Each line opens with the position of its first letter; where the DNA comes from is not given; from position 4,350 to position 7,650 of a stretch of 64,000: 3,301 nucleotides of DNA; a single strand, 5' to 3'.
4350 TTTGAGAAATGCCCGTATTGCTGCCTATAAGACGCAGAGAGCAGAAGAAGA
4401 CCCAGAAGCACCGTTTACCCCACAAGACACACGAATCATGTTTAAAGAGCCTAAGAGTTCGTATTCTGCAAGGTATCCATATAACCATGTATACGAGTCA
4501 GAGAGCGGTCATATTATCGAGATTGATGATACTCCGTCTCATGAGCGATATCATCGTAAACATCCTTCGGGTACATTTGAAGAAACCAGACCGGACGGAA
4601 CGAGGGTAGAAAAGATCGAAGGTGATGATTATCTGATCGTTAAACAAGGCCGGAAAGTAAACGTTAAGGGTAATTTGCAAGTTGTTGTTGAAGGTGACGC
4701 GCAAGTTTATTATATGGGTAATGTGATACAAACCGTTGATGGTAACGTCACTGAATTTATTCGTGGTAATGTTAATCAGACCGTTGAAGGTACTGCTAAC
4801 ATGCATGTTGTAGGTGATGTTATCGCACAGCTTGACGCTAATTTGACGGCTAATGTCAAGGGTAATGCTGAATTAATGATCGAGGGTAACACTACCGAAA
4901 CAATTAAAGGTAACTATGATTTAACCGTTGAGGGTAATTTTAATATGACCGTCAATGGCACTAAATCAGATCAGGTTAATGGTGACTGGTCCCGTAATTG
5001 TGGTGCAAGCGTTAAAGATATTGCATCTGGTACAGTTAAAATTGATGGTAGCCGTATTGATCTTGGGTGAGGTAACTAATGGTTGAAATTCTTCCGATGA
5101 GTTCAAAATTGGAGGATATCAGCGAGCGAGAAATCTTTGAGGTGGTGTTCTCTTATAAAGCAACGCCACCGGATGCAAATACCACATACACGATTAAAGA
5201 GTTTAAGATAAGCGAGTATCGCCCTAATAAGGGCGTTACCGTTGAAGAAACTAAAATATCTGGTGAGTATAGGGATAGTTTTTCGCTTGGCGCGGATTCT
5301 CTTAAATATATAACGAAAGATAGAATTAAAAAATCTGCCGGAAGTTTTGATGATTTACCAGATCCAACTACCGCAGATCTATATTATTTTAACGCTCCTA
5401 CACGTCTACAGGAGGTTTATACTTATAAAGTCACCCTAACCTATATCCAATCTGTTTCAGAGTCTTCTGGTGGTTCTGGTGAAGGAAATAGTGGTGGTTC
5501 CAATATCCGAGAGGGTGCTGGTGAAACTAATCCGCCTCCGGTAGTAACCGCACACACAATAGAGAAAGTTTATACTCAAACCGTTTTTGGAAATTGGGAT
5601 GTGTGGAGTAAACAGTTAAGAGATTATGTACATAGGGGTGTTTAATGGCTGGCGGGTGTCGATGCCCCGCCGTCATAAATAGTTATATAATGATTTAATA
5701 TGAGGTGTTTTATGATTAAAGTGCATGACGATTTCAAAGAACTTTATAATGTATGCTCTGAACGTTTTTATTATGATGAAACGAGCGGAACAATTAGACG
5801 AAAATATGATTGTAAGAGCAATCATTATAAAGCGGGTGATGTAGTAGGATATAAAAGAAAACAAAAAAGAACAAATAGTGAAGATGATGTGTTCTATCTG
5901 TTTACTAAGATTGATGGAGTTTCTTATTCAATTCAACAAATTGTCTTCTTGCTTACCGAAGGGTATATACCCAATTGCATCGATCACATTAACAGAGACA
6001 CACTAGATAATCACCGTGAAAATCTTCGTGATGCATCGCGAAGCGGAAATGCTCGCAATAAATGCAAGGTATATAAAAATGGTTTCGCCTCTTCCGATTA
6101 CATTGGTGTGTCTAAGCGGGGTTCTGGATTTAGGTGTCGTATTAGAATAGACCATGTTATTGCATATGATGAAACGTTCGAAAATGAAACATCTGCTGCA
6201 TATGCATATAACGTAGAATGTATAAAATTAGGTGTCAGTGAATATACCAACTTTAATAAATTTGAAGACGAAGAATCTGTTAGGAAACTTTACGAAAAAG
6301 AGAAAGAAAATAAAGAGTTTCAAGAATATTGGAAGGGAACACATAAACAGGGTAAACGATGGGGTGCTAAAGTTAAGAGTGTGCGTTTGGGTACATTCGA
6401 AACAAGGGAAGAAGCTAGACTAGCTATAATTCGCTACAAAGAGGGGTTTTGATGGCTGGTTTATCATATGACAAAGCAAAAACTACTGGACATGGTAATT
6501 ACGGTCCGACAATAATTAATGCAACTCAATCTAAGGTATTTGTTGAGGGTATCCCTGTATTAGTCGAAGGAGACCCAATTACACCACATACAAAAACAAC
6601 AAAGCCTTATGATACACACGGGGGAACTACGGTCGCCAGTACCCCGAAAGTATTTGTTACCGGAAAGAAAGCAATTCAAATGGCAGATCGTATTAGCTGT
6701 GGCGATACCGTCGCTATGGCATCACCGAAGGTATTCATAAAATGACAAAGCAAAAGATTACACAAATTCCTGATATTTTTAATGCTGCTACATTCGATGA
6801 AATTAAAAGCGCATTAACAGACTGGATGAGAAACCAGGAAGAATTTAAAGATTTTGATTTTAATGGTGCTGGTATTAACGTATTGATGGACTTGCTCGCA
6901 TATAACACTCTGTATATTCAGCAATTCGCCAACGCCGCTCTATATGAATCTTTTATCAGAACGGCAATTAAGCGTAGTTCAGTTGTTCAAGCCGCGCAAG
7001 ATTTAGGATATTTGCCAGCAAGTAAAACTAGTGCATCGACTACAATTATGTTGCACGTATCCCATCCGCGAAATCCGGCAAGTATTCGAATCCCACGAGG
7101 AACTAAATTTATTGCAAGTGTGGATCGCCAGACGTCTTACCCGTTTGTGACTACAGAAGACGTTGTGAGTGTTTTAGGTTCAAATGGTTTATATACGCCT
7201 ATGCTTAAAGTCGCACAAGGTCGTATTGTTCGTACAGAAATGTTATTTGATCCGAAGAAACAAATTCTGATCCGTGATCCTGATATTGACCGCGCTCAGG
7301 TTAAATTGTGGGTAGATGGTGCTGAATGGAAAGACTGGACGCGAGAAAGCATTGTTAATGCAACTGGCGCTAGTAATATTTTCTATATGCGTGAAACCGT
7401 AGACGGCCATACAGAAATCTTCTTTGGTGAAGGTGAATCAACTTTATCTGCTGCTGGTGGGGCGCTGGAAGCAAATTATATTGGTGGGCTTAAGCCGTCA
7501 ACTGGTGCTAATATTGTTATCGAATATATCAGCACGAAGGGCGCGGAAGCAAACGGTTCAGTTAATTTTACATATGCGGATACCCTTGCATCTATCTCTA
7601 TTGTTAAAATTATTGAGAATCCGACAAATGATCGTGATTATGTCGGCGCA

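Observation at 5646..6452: HNH-AP2 homing endonuclease inserted between baseplate genes 5.1 and 5.4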

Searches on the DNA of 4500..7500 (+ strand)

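Call 5: search_dna_similar(query=window:4500-7500:+, collection=phages, mode=near, max_rows=40)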
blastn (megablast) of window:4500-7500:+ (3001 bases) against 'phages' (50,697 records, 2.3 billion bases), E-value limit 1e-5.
Records with a match: 60; places in all: 60; records where one place covers at least 80% of the query: 6.
Best place of each record, by identity: 95-99% 58; 90-95% 1; 80-90% 1.
By first word of the organism name: Escherichia 47; Enterobacteria 5; Shigella 4; Krischvirus 2; Phage 1; Edwardsiella 1.
By host as written in the record: Escherichia coli 18; - 10; Escherichia coli str. K-12 substr. MG1655 6; Escherichia coli B 4; Escherichia coli O104:H4 2; Escherichia coli K-12 MG1655 2; Escherichia coli K-12 (F+) 2; Escherichia coli O157:H7 2; and 13 more.
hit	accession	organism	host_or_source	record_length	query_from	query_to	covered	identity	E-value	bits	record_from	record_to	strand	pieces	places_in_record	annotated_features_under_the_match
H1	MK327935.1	Escherichia phage vB_EcoM_G2494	Escherichia coli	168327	1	3001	100%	98.6%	0e+0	5310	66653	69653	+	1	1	putative baseplate wedge subunit | hypothetical protein (x3) | putative baseplate hub subunit and tail lysozyme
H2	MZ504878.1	Enterobacteria phage Whisky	-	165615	1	3001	100%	98.5%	0e+0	5294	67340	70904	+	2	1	baseplate wedge protein | hypothetical protein (x3) | baseplate central spike complex protein | baseplate puncturing device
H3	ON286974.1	Escherichia phage W115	Escherichia coli LF82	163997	1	3001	100%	98.3%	0e+0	5265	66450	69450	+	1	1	baseplate wedge subunit | HNH homing endonuclease | baseplate hub subunit and tail lysozyme | hypothetical protein | putative baseplate hub needle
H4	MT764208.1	Escherichia phage JEP8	Escherichia coli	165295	1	3001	100%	98.2%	0e+0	5249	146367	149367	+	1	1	baseplate wedge tail fiber connector | hypothetical protein (x2) | baseplate hub | phospholipase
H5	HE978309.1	Enterobacteria phage GEC-3S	Escherichia coli O104:H4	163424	1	3001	100%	98.1%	0e+0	5232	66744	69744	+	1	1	Putative baseplate wedge subunit | Putative HNH homing endonuclease | Putative baseplate hub subunit | hypothetical protein (x2)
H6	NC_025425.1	Enterobacteria phage GEC-3S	Escherichia coli O104:H4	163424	1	3001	100%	98.1%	0e+0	5232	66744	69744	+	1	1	baseplate wedge subunit | Putative HNH homing endonuclease | baseplate hub subunit and tail lysozyme | hypothetical protein | PAAR motif of membran proteins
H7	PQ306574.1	Escherichia phage vB_EcoM_PTE-Eco09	Escherichia coli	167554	1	3001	74%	97.6%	0e+0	3792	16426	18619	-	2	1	baseplate wedge subunit | baseplate hub structural protein/lysozyme R | hypothetical protein | phospholipase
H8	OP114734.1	Escherichia phage vB_ESM-pEJ01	Escherichia coli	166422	1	3001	74%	97.5%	0e+0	3781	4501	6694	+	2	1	baseplate (x2) | hypothetical protein (x2)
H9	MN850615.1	Escherichia phage kvi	Escherichia coli K-12 MG1655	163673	1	3001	74%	97.4%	0e+0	3765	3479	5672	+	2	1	baseplate wedge subunit | putative baseplate hub subunit and tail lysozyme | hypothetical protein | phospholipase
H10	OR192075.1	Escherichia phage MIZ6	Escherichia coli Bbest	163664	1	3001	74%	97.3%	0e+0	3759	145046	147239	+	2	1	baseplate wedge subunit | baseplate hub subunit and tail lysozyme | hypothetical protein | PAAR motif of membrane protein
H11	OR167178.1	Escherichia phage MIZ2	Escherichia coli B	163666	1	3001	74%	97.3%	0e+0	3759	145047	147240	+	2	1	baseplate wedge subunit | baseplate hub subunit and tail lysozyme | hypothetical protein | PAAR motif of membrane protein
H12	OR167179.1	Escherichia phage MIZ3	Escherichia coli B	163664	1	3001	74%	97.3%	0e+0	3759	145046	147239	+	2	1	baseplate wedge subunit | baseplate hub subunit and tail lysozyme | hypothetical protein | PAAR motif of membrane protein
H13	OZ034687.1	Escherichia phage vB_Eco_SAP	-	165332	1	3001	74%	97.3%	0e+0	3759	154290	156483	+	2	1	Baseplate wedge subunit | Baseplate hub structural protein | Phage protein | Phospholipase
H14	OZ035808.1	Krischvirus RB49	-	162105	1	3001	74%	97.3%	0e+0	3759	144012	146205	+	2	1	record has no annotation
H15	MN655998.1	Escherichia phage E26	enterotoxigenic Escherichia coli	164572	1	3001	74%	97.3%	0e+0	3759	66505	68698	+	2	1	baseplate wedge subunit | baseplate hub subunit and tail lysozyme | hypothetical protein (x2)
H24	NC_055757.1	Escherichia virus KFS-EC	Escherichia coli O157:H7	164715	1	3001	73%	98.1%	0e+0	3822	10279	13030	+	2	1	baseplate wedge subunit | baseplate hub subunit and tail lysozyme | hypothetical protein | HNH endonuclease | PAAR motif of membran proteins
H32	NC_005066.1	Escherichia phage RB49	Escherichia coli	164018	1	3001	74%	97.0%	0e+0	3720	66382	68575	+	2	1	6: baseplate wedge subunit | 5: baseplate hub subunit and tail lysozyme | 5.1: hypothetical protein | PAAR motif of membran proteins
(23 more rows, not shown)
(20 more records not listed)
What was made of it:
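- The gene is rare: 5 of about 55 sequenced Krischviruses (call 5).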

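Call 6: get_annotated_region(hit=H32, flank=500)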
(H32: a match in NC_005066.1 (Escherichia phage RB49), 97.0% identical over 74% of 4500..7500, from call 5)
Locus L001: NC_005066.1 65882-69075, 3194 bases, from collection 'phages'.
description: Enterobacteria phage RB49, complete genome.
organism: Escherichia phage RB49 (NCBI taxid 50948)
taxonomy: Viruses; Duplodnaviria; Heunggongvirae; Uroviricota; Caudoviricetes; Straboviridae; Krischvirus; Krischvirus RB49
host: Escherichia coli; source: -; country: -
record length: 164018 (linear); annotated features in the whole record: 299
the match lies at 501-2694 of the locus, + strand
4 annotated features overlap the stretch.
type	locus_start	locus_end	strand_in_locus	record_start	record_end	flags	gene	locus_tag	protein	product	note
CDS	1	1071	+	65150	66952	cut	5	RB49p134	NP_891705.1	baseplate hub subunit and tail lysozyme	Gp5; gp5; structural virion protein; in bacteriophage T4 and related viruses, the virion is composed of head and tail ...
CDS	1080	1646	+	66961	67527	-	5.1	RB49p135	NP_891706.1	hypothetical protein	-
CDS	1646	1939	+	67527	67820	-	-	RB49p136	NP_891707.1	PAAR motif of membran proteins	-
CDS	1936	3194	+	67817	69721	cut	6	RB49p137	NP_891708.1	baseplate wedge subunit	Gp6; gp6; structural virion protein; in bacteriophage T4 and related viruses, the virion is composed of head and tail ...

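Call 7: get_annotated_region(hit=H24, flank=500)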
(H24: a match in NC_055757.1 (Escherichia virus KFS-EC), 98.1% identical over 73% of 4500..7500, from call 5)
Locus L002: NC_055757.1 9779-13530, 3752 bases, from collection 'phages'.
description: Escherichia virus KFS-EC, complete genome.
organism: Escherichia virus KFS-EC (NCBI taxid 2250214)
taxonomy: Viruses; Duplodnaviria; Heunggongvirae; Uroviricota; Caudoviricetes; Straboviridae; Krischvirus; Krischvirus kfsec
host: Escherichia coli O157:H7; source: wastewater; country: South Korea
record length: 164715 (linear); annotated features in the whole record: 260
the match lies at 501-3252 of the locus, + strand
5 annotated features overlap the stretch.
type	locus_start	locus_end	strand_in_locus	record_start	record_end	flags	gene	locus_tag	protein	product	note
CDS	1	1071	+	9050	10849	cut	-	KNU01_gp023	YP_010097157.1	baseplate hub subunit and tail lysozyme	baseplate central spike complex protein gp5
CDS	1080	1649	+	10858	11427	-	-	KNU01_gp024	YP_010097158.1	hypothetical protein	-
CDS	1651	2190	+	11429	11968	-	-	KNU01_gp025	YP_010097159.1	HNH endonuclease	-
CDS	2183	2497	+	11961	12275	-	-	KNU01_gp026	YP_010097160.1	PAAR motif of membran proteins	baseplate puncturing device gp5.4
CDS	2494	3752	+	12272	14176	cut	-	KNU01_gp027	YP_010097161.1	baseplate wedge subunit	baseplate wedge protein gp6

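Call 8: get_annotated_region(hit=H2, flank=500)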
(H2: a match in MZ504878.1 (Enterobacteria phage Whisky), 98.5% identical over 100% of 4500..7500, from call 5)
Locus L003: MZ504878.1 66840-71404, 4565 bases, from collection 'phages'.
description: Enterobacteria phage Whisky, complete genome.
organism: Enterobacteria phage Whisky (NCBI taxid 2863840)
taxonomy: Viruses; Duplodnaviria; Heunggongvirae; Uroviricota; Caudoviricetes; Straboviridae; Krischvirus
host: -; source: -; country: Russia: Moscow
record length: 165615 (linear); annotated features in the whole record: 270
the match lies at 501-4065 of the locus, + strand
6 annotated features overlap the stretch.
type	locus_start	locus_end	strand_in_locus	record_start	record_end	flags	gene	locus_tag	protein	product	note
CDS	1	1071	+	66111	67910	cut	-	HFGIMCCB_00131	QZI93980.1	baseplate central spike complex protein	label: 5; Baseplate central spike complex protein gp5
CDS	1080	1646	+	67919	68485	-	-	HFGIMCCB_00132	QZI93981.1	hypothetical protein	label: HFGIMCCB_00132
CDS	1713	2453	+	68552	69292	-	-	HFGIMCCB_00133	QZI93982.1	hypothetical protein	label: HFGIMCCB_00133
CDS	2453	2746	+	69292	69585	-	-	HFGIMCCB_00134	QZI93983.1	baseplate puncturing device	label: HFGIMCCB_00134; Baseplate puncturing device gp5.4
CDS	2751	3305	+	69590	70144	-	-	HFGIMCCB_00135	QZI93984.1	hypothetical protein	label: HFGIMCCB_00135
CDS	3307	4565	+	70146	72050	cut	-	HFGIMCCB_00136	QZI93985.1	baseplate wedge protein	label: 6; Baseplate wedge protein gp6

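Call 9: get_annotated_region(hit=H6, flank=500)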
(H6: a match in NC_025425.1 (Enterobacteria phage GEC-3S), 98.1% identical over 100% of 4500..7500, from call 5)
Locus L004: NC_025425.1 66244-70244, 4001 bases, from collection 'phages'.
description: Enterobacteria phage GEC-3S complete genome.
organism: Enterobacteria phage GEC-3S (NCBI taxid 1222338)
taxonomy: Viruses; Duplodnaviria; Heunggongvirae; Uroviricota; Caudoviricetes; Straboviridae; Krischvirus; Krischvirus gec3s
host: Escherichia coli O104:H4; source: -; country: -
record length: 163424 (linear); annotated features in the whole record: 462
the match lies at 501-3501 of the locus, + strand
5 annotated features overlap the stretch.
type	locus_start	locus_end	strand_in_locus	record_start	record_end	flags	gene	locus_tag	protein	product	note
CDS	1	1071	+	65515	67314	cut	-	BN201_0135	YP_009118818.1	baseplate hub subunit and tail lysozyme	The baseplate consists of a hub surrounded by six wedges; the baseplate hub subunit is a component of the hub; during ...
CDS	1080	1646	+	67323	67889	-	-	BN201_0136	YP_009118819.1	hypothetical protein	-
CDS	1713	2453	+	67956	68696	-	-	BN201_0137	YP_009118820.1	Putative HNH homing endonuclease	-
CDS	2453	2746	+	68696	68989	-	-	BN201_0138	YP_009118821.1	PAAR motif of membran proteins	-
CDS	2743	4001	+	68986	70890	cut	-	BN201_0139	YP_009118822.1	baseplate wedge subunit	-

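Call 19: get_annotated_region(hit=H1, flank=0)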
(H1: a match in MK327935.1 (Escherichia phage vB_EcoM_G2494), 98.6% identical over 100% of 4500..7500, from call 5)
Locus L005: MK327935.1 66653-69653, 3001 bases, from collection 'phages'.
description: Escherichia phage vB_EcoM_G2494, complete genome.
organism: Escherichia phage vB_EcoM_G2494 (NCBI taxid 2502411)
taxonomy: Viruses; Duplodnaviria; Heunggongvirae; Uroviricota; Caudoviricetes; Straboviridae; Krischvirus
host: Escherichia coli; source: manure; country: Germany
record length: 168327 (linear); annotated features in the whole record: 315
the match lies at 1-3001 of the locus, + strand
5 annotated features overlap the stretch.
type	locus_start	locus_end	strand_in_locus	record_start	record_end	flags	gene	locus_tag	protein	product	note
CDS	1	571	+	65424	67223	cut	-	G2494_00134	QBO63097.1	putative baseplate hub subunit and tail lysozyme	-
CDS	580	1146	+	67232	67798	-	-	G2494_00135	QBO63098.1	hypothetical protein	-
CDS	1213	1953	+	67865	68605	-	-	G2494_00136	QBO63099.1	hypothetical protein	-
CDS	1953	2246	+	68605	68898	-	-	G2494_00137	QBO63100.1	hypothetical protein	putative conserved protein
CDS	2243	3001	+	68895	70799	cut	-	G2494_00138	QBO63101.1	putative baseplate wedge subunit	-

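Call 20: get_annotated_region(hit=H3, flank=0)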
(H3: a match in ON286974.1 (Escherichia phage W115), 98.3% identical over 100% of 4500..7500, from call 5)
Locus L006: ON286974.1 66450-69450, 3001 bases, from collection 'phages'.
description: Escherichia phage W115, complete genome.
organism: Escherichia phage W115 (NCBI taxid 2950728)
taxonomy: Viruses; Duplodnaviria; Heunggongvirae; Uroviricota; Caudoviricetes; Straboviridae; Krischvirus
host: Escherichia coli LF82; source: sewage; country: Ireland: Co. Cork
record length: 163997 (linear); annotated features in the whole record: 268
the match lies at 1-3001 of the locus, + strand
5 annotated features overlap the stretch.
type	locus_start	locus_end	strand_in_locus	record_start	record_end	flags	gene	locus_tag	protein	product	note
CDS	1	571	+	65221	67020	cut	-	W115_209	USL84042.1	baseplate hub subunit and tail lysozyme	-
CDS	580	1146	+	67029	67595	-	-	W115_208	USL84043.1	hypothetical protein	-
CDS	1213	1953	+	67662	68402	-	-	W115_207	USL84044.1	HNH homing endonuclease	-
CDS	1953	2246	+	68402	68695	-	-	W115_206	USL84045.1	putative baseplate hub needle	-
CDS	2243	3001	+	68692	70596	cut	-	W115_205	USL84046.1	baseplate wedge subunit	gp6 baseplate wedge subunit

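Call 21: get_annotated_region(hit=H4, flank=0)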
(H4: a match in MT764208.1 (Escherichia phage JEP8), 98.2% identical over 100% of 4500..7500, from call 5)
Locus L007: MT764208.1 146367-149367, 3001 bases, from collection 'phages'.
description: Escherichia phage JEP8, complete genome.
organism: Escherichia phage JEP8 (NCBI taxid 2772057)
taxonomy: Viruses; Duplodnaviria; Heunggongvirae; Uroviricota; Caudoviricetes; Straboviridae; Krischvirus; Krischvirus gec3s
host: Escherichia coli; source: -; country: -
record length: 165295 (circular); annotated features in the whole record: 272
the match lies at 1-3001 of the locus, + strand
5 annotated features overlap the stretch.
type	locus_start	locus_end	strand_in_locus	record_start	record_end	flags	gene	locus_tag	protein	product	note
CDS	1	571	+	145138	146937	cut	-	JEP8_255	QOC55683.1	baseplate hub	T4-like phage baseplate hub, tail lysozyme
CDS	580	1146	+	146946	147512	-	-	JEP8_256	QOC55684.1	hypothetical protein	-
CDS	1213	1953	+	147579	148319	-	-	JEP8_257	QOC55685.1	hypothetical protein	-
CDS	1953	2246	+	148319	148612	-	-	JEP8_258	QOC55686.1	phospholipase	-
CDS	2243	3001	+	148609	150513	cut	-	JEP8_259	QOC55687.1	baseplate wedge tail fiber connector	baseplate wedge tail fiber connector, T4-like gp9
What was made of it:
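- Checked: An upstream in-frame ATG at 5700 would give 250 aa, but it has no SD and is not the start annotated in relatives (calls 8, 9, 19-21).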

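Call 35: search_dna_similar(query=window:6452-6530:+, collection=phages, mode=distant, max_rows=40, max_evalue=0.01)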
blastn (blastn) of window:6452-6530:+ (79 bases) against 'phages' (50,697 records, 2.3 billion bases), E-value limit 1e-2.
Records with a match: 58; places in all: 58; records where one place covers at least 80% of the query: 58.
Best place of each record, by identity: >=99% 8; 60-80% 50.
By first word of the organism name: Escherichia 46; Enterobacteria 5; Shigella 4; Krischvirus 2; Phage 1.
By host as written in the record: Escherichia coli 18; - 9; Escherichia coli str. K-12 substr. MG1655 6; Escherichia coli B 4; Escherichia coli O104:H4 2; Escherichia coli O157:H7 2; Escherichia coli K12 2; Escherichia coli K-12 (F+) 2; and 12 more.
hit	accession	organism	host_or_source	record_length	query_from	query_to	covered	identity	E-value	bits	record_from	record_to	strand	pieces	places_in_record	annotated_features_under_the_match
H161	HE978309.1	Enterobacteria phage GEC-3S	Escherichia coli O104:H4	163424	1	79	100%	100.0%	6e-33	143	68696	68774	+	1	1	hypothetical protein | Putative HNH homing endonuclease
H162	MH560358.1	Escherichia virus KFS-EC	Escherichia coli O157:H7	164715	1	79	100%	100.0%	6e-33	143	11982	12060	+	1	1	baseplate puncturing device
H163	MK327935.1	Escherichia phage vB_EcoM_G2494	Escherichia coli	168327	1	79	100%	100.0%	6e-33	143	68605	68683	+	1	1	hypothetical protein (x2)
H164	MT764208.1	Escherichia phage JEP8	Escherichia coli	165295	1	79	100%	100.0%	6e-33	143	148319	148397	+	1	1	phospholipase | hypothetical protein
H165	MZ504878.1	Enterobacteria phage Whisky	-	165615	1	79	100%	100.0%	6e-33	143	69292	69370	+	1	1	baseplate puncturing device | hypothetical protein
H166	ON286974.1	Escherichia phage W115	Escherichia coli LF82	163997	1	79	100%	100.0%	6e-33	143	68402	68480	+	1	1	putative baseplate hub needle | HNH homing endonuclease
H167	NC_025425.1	Enterobacteria phage GEC-3S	Escherichia coli O104:H4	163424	1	79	100%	100.0%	6e-33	143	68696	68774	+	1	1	PAAR motif of membran proteins | Putative HNH homing endonuclease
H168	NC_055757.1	Escherichia virus KFS-EC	Escherichia coli O157:H7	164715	1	79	100%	100.0%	6e-33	143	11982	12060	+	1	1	PAAR motif of membran proteins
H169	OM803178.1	Phage ELT4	-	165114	1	79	100%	79.7%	3e-11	72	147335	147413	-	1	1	phospholipase | hypothetical protein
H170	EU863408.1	Escherichia phage JSE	Escherichia coli K12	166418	1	79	100%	79.7%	3e-11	72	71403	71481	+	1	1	gp5.4 conserved hypothetical protein | conserved hypothetical protein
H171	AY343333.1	Escherichia phage RB49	-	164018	1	79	100%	79.7%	3e-11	72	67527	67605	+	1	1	5.4: gp5.4 conserved hypothetical protein | 5.1: conserved hypothetical protein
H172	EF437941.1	Escherichia phage Phi1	Escherichia coli K-12 (F+)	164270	1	79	100%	79.7%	3e-11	72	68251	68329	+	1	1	5.4: gp5.4 conserved hypothetical protein | 5.1: gp5.1 conserved hypothetical protein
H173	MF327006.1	Shigella phage Sf20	Shigella boydii; Shigella flexneri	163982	1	79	100%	79.7%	3e-11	72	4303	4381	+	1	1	hypothetical protein (x2)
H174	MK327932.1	Escherichia phage vB_EcoM_G2248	Escherichia coli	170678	1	79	100%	79.7%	3e-11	72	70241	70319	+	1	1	hypothetical protein (x2)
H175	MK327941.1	Escherichia phage vB_EcoM_G37-3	Escherichia coli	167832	1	79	100%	79.7%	3e-11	72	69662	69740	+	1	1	hypothetical protein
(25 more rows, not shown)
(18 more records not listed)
